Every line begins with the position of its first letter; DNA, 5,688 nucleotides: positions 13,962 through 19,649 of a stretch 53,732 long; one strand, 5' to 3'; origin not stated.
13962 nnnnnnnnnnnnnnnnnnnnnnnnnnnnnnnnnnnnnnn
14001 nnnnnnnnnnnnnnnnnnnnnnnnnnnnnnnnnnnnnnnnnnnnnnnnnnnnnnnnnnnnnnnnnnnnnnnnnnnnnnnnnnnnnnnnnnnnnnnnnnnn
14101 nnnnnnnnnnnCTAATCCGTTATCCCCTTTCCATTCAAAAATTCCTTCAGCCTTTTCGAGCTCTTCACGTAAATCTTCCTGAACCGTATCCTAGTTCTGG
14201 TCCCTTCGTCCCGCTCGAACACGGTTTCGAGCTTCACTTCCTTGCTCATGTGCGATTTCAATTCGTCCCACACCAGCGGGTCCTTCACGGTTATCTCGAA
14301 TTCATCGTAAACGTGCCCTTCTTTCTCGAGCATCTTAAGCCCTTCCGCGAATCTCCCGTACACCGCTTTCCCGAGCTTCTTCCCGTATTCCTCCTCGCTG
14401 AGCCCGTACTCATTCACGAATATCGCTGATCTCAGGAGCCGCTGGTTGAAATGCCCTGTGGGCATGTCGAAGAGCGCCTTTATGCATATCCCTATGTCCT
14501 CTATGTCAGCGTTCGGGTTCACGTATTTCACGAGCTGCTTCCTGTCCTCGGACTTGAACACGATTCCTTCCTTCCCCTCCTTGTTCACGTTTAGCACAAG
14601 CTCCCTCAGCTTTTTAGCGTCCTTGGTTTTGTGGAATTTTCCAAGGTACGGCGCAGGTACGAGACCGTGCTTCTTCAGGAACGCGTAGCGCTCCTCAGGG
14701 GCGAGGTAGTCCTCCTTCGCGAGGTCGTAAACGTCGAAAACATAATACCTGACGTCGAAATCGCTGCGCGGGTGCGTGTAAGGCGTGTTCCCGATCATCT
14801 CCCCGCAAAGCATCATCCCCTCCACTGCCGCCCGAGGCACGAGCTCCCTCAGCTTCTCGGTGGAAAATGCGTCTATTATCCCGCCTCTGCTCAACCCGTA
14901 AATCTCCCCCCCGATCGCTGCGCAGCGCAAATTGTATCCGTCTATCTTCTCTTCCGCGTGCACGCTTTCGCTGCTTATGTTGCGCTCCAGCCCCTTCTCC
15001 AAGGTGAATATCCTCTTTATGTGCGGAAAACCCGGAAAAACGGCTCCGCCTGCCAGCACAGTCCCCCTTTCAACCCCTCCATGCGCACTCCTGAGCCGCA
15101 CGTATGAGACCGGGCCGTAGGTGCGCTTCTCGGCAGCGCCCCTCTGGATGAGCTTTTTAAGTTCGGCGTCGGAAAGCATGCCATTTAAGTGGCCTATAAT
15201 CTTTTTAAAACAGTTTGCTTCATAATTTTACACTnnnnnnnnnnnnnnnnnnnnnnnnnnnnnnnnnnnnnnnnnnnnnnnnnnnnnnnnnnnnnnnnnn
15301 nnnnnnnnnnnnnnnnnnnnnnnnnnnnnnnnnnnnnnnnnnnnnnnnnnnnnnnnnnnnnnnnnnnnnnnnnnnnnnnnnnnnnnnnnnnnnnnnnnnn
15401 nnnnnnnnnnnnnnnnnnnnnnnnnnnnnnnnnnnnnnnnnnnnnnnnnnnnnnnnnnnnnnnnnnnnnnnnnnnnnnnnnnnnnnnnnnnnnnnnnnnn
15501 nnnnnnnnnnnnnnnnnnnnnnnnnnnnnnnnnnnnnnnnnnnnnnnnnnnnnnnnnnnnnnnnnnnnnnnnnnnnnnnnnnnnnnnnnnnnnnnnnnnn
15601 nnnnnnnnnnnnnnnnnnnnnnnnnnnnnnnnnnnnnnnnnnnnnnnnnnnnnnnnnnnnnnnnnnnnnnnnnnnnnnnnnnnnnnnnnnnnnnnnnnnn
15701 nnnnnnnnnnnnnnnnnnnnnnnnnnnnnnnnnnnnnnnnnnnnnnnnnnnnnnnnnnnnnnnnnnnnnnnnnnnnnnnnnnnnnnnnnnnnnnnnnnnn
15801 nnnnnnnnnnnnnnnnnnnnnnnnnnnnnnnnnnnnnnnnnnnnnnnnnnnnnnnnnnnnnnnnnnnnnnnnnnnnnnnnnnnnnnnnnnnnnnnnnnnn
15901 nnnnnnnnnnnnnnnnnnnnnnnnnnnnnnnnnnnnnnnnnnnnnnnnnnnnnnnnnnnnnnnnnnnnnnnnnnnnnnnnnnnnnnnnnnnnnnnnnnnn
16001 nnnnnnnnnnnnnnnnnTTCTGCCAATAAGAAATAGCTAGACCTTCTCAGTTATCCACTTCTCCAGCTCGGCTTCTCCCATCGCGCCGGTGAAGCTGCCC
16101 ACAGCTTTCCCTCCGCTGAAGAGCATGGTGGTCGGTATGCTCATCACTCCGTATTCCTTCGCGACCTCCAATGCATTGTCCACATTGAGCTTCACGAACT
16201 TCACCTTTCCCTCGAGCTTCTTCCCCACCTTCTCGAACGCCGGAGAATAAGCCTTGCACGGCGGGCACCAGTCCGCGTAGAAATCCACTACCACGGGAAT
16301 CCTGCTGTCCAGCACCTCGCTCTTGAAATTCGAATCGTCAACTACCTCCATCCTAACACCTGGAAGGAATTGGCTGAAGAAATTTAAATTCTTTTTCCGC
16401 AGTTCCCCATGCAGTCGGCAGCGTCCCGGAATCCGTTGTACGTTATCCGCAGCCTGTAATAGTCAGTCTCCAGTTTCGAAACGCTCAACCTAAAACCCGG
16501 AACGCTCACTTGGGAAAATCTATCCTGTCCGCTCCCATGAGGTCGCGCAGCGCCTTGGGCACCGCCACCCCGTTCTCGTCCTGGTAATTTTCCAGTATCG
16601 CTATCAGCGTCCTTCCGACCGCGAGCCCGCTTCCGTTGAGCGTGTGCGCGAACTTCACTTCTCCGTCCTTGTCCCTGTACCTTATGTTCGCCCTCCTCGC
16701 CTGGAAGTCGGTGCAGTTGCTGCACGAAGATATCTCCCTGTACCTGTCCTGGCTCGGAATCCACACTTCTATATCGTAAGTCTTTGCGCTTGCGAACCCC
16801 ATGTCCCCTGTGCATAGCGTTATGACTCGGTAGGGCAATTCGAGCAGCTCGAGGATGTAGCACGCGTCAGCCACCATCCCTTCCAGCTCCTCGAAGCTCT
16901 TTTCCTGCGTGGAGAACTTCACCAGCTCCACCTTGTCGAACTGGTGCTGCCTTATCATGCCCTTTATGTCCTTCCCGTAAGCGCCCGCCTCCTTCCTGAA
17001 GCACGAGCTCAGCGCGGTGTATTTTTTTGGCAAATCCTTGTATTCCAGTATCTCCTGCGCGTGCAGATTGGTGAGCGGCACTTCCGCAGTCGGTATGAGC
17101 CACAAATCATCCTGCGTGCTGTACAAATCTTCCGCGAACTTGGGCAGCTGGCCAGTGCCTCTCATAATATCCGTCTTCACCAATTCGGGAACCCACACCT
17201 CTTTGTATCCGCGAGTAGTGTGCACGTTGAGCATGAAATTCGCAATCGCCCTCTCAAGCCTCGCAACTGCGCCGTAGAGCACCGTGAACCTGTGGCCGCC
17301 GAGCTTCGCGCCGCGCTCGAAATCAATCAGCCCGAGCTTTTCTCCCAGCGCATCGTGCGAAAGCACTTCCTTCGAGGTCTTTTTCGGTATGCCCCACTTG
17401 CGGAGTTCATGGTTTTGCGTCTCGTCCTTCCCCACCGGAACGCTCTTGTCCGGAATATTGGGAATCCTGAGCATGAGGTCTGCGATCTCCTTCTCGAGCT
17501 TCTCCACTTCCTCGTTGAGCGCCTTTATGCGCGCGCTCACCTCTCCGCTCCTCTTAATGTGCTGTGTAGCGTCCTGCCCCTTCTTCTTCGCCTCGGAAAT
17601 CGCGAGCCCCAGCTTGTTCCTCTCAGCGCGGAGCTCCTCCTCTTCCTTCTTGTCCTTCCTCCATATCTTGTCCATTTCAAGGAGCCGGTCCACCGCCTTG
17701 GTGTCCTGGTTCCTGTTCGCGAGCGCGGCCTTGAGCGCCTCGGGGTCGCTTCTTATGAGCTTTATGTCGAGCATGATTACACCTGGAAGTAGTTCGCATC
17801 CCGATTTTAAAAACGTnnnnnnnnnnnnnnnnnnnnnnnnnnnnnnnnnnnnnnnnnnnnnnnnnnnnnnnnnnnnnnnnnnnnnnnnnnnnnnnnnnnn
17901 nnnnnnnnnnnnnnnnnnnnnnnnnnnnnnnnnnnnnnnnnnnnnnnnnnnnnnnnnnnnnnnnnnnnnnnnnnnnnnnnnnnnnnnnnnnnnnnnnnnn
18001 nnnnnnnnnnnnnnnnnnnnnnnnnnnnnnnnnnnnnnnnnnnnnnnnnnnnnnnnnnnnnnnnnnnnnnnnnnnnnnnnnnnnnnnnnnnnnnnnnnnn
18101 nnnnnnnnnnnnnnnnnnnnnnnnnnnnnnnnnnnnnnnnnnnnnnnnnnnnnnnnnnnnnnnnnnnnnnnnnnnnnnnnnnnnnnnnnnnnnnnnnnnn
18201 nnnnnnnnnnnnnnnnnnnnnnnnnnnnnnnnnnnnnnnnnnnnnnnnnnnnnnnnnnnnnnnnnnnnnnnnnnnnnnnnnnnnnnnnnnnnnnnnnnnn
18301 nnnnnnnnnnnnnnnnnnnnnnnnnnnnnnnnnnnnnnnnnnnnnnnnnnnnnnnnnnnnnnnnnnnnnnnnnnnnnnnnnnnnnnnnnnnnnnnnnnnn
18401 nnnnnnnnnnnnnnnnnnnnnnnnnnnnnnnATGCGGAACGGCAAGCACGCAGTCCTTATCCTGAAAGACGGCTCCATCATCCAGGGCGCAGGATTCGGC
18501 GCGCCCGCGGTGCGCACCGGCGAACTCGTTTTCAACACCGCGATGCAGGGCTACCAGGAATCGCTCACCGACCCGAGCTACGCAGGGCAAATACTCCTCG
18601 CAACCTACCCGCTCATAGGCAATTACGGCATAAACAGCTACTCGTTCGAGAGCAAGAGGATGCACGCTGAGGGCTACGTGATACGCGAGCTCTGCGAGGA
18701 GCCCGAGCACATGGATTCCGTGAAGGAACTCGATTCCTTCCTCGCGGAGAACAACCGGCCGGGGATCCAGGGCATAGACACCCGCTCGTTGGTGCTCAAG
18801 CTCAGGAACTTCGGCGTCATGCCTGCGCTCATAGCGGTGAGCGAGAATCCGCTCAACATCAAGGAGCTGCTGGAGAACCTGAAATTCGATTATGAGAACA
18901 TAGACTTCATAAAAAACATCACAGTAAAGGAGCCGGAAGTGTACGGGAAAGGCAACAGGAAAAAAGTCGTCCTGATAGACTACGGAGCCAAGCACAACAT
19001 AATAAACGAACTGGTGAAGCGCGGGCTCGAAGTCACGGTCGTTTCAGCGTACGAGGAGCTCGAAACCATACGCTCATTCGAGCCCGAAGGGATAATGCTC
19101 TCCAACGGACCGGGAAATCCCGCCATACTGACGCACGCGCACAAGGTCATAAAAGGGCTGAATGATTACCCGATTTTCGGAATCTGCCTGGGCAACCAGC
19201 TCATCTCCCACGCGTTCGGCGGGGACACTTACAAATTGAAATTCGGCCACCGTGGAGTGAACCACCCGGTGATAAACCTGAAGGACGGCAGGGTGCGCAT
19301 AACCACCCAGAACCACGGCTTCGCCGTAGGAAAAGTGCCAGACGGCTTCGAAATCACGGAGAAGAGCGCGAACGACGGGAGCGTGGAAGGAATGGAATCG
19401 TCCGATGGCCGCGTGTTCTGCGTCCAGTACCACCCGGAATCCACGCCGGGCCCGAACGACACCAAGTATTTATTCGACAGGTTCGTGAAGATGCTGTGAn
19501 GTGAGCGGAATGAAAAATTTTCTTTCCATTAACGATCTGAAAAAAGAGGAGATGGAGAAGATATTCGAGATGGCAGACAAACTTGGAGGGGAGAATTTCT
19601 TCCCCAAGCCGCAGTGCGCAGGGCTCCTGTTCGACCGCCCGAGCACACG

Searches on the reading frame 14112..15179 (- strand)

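Call 6: search_protein_families(library=pfam, proteins=[window:14112-15179:-], max_evalue=0.01)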
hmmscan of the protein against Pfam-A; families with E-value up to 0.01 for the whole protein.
window:14112-15179:- (355 aa): 3 families
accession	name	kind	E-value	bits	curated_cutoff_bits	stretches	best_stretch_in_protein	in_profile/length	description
PF09414.15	RNA_ligase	-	3.3e-24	86.4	27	1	72-220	2-171/171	RNA ligase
PF18330.7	Lig_C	-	2.9e-12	47.1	25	1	234-351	4-125/125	Ligase Pab1020 C-terminal region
PF01068.26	DNA_ligase_A_M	-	0.00014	22.1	26.2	0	140-212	112-188/204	ATP dependent DNA ligase domain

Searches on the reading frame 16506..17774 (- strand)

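Call 6: search_protein_families(library=pfam, proteins=[window:16506-17774:-], max_evalue=0.01)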
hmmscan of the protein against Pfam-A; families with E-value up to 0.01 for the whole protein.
window:16506-17774:- (422 aa): 3 families
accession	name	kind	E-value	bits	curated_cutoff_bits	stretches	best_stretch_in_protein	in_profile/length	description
PF00587.30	tRNA-synt_2b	-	1.4e-44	152.7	29.3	1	221-397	8-179/179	tRNA synthetase class II core domain (G, H, P, S and T)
PF02403.27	Seryl_tRNA_N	-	6.8e-29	100.7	28.2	1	1-108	1-108/108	Seryl-tRNA synthetase N-terminal domain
PF08898.15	DUF1843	-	0.0024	18.9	23.3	1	64-94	21-51/52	Domain of unknown function (DUF1843)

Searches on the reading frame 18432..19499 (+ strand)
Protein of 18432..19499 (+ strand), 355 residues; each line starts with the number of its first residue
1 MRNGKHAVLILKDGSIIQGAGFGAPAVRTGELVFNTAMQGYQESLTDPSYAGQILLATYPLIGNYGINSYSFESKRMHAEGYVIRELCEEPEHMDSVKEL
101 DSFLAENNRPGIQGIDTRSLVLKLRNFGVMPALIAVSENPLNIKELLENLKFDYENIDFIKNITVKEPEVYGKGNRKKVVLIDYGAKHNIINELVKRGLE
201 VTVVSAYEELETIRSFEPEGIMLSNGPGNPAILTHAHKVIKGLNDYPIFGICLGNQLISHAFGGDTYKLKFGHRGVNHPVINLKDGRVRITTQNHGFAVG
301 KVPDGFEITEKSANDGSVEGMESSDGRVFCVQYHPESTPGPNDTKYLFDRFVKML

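Call 74: search_protein_families(library=pfam, proteins=[window:18432-19499:+], max_evalue=0.01)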
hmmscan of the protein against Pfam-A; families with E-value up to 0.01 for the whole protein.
window:18432-19499:+ (355 aa): 3 families
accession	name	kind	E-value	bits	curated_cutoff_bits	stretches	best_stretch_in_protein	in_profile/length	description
PF00117.34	GATase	-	9.1e-51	172.7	22.8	1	180-354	1-190/190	Glutamine amidotransferase class-I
PF00988.28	CPSase_sm_chain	-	7.8e-49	165.1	27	1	9-134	1-126/126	Carbamoyl-phosphate synthase small chain, CPSase domain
PF07722.19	Peptidase_C26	-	1.1e-11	45.3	20.5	2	293-336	175-219/219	Peptidase C26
